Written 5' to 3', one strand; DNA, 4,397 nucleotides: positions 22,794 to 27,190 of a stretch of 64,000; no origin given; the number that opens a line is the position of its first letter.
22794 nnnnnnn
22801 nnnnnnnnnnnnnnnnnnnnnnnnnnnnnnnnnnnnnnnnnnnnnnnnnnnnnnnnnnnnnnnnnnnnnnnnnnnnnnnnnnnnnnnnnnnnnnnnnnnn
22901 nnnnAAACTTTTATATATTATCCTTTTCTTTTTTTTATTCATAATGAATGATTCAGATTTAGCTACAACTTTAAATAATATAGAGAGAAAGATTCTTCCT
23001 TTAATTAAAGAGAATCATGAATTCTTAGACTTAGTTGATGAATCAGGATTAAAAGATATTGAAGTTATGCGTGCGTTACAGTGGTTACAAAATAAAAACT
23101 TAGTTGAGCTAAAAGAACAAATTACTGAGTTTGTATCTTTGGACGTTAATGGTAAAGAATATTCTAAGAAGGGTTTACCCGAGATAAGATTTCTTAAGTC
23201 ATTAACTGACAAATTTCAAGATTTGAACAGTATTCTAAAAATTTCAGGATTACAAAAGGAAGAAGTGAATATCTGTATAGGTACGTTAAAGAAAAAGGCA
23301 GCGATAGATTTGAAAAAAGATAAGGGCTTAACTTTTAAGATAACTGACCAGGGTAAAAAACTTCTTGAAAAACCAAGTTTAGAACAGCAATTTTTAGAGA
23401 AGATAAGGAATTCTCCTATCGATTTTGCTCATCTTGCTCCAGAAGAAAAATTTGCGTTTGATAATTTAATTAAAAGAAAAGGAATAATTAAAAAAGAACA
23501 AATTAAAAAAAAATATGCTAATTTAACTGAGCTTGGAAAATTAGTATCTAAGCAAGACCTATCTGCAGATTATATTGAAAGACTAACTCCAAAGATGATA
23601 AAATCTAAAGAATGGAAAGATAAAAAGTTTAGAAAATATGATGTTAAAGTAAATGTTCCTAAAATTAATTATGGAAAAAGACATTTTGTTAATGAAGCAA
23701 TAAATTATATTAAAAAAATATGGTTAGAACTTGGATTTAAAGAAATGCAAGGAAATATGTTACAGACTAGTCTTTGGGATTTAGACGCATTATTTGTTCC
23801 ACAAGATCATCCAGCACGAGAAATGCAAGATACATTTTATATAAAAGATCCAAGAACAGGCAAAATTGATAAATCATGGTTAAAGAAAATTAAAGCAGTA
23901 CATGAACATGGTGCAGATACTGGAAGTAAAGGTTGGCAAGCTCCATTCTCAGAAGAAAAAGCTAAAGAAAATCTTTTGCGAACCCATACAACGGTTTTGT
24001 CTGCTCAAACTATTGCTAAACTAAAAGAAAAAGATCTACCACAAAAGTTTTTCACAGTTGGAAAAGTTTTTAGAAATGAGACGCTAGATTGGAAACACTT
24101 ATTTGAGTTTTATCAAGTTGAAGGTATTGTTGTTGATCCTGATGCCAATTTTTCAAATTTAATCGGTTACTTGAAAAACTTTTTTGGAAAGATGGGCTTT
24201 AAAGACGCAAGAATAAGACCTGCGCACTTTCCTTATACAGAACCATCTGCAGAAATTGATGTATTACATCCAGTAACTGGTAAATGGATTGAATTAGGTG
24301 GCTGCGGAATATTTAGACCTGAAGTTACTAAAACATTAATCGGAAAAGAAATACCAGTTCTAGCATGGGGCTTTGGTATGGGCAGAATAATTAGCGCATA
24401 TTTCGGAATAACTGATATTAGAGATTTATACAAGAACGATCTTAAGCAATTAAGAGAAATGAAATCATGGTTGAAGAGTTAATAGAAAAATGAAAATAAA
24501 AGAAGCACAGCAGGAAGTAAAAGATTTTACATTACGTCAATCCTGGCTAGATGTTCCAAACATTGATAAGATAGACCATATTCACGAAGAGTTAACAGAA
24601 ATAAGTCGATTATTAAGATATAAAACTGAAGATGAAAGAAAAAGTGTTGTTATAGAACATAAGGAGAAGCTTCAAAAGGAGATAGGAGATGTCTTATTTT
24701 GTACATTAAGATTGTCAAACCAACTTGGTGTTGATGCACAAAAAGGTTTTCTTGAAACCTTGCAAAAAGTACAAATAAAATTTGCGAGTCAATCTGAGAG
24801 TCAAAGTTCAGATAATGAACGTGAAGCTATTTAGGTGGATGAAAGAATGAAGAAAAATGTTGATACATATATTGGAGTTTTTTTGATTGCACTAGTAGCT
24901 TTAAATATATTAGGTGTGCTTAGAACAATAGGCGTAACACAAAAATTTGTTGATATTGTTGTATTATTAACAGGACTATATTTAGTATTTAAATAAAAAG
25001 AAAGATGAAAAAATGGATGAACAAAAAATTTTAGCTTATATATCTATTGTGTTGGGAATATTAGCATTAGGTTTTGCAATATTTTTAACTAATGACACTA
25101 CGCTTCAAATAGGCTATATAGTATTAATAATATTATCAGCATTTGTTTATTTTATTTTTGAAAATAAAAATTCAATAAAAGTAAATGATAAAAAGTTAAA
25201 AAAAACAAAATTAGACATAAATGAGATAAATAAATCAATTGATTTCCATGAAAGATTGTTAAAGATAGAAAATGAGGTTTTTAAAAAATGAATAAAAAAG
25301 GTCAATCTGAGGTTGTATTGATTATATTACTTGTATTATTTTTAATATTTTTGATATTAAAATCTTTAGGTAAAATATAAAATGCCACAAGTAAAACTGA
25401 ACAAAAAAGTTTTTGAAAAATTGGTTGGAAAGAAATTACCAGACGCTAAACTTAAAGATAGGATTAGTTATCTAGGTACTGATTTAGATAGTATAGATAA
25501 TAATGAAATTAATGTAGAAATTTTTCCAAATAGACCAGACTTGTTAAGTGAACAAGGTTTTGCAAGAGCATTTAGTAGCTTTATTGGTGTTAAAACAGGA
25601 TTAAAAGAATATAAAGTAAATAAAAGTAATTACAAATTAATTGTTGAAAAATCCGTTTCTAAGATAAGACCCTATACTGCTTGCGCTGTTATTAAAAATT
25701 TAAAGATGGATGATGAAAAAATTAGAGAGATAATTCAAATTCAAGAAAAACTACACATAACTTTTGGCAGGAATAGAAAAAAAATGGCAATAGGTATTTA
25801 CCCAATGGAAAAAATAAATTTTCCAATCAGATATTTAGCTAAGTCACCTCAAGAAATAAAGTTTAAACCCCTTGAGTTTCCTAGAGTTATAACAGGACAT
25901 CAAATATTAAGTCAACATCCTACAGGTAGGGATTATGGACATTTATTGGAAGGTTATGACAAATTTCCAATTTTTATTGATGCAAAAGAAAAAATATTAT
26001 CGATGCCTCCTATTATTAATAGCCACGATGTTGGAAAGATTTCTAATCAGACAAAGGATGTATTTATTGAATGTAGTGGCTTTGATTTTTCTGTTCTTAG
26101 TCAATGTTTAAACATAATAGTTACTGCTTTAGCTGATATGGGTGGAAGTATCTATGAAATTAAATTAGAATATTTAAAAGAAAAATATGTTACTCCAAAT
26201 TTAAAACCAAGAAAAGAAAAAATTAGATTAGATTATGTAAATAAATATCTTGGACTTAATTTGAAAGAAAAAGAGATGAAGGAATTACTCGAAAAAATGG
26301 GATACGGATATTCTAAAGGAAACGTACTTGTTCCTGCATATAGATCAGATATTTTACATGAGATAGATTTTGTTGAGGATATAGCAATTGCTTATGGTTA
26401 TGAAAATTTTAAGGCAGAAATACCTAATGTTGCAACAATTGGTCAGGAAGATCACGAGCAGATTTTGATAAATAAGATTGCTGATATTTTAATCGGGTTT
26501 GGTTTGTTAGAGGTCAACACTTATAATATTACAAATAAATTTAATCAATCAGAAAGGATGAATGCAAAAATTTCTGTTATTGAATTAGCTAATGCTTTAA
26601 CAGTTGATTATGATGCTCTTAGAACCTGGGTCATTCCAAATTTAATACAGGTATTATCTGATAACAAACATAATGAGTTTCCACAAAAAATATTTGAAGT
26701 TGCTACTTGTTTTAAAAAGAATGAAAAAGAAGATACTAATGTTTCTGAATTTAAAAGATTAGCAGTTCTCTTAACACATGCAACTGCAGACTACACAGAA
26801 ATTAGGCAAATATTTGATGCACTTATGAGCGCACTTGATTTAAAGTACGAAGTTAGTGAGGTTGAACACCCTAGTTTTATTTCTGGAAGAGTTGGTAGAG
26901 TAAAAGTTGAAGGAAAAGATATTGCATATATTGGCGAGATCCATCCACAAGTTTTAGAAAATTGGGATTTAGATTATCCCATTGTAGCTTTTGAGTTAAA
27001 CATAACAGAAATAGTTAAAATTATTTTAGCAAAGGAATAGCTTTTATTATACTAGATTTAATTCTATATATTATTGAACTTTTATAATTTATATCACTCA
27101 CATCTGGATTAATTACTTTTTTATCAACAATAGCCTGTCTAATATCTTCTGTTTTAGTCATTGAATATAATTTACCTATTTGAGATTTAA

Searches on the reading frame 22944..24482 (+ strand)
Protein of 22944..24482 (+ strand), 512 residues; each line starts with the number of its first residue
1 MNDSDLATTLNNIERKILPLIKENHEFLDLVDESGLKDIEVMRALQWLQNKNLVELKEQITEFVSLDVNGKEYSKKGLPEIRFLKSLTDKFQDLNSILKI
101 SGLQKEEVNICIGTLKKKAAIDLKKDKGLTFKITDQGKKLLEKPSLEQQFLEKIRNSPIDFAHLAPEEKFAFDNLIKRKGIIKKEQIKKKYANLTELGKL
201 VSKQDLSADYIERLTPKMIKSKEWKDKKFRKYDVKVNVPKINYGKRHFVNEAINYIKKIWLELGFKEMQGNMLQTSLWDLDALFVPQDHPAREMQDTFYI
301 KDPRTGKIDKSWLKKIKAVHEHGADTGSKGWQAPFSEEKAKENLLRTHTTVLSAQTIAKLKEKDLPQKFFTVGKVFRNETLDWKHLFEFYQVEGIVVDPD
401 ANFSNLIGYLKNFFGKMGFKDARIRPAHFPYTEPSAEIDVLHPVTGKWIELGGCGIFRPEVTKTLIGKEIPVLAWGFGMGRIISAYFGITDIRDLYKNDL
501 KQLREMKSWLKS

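Call 73: search_protein_families(library=pfam, proteins=[window:22944-24482:+], max_evalue=0.00001)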
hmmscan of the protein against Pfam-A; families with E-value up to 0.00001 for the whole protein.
window:22944-24482:+ (512 aa): 2 families
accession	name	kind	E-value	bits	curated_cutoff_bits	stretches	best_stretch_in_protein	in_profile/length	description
PF01409.25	tRNA-synt_2d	-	8.1e-80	268.3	19.8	1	231-505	1-245/246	tRNA synthetases class II core domain (F)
PF00587.30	tRNA-synt_2b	-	4.4e-07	30.6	29.3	1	344-457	12-137/179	tRNA synthetase class II core domain (G, H, P, S and T)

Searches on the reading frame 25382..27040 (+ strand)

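Call 73: search_protein_families(library=pfam, proteins=[window:25382-27040:+], max_evalue=0.00001)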
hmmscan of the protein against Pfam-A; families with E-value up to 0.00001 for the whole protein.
window:25382-27040:+ (552 aa): 4 families
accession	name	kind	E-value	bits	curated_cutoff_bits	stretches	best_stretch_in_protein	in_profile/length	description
PF17759.6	tRNA_synthFbeta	-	3.7e-44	151.2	22.4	1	347-541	5-214/214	Phenylalanyl tRNA synthetase beta chain CLM domain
PF03484.21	B5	-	1.8e-25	89.4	28.6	1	280-340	2-67/67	tRNA synthetase B5 domain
PF01409.25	tRNA-synt_2d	-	3e-07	30.6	19.8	1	345-541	6-219/246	tRNA synthetases class II core domain (F)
PF18262.7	PhetRS_B1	-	1.5e-06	28.7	26.8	0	1-68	1-81/83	Phe-tRNA synthetase beta subunit B1 domain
